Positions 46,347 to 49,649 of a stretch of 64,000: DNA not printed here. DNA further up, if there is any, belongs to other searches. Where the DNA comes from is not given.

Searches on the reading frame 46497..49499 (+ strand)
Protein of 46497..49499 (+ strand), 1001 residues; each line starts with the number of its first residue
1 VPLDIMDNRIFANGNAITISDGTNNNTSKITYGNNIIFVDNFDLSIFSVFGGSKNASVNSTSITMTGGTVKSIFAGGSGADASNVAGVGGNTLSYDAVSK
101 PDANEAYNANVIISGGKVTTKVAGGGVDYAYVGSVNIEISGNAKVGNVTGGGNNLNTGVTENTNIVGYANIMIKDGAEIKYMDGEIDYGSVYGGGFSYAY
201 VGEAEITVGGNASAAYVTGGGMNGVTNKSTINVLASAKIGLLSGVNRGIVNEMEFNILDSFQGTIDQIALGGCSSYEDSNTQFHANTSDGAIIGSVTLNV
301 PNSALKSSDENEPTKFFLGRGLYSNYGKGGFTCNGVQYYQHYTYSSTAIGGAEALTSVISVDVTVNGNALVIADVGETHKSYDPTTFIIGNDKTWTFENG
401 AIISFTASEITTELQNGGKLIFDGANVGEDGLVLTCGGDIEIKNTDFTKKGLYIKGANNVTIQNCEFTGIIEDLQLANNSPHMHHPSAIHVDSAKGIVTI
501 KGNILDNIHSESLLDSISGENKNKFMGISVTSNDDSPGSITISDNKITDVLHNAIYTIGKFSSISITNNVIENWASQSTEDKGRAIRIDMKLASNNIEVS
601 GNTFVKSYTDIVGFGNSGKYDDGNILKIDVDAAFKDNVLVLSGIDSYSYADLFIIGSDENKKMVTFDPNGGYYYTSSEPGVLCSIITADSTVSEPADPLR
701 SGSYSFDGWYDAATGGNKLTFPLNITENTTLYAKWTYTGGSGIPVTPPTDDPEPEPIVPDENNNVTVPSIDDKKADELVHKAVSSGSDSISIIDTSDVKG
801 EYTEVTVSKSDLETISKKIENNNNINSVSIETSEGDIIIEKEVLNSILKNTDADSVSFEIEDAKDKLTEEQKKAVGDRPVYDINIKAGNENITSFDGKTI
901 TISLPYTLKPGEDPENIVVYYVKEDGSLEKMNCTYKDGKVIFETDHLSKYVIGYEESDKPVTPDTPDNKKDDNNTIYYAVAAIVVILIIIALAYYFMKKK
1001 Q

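Call 4: search_protein_families(library=pfam, proteins=[window:46497-49499:+], max_evalue=1)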
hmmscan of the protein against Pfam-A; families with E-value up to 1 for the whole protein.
window:46497-49499:+ (1001 aa): 5 families
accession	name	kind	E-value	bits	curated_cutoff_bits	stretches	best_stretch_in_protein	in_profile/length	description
PF09479.16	Flg_new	-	2.7e-13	50.3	27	1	664-734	3-65/65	Listeria-Bacteroides repeat domain (List_Bact_rpt)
PF09716.15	ETRAMP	-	0.017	15.6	29.1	1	967-1000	46-79/81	Malarial early transcribed membrane protein (ETRAMP)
PF17870.6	Insulin_TMD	-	0.041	14.4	33.4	1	979-1001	21-43/47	Insulin receptor trans-membrane segment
PF05565.16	Sipho_Gp157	-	0.045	14.2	28.6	1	786-834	108-157/162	Siphovirus Gp157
PF14610.12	Psg1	-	0.081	13.1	30.1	1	917-1000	108-181/186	Ykl077w/Psg1 (Pma1 Stabilization in Golgi)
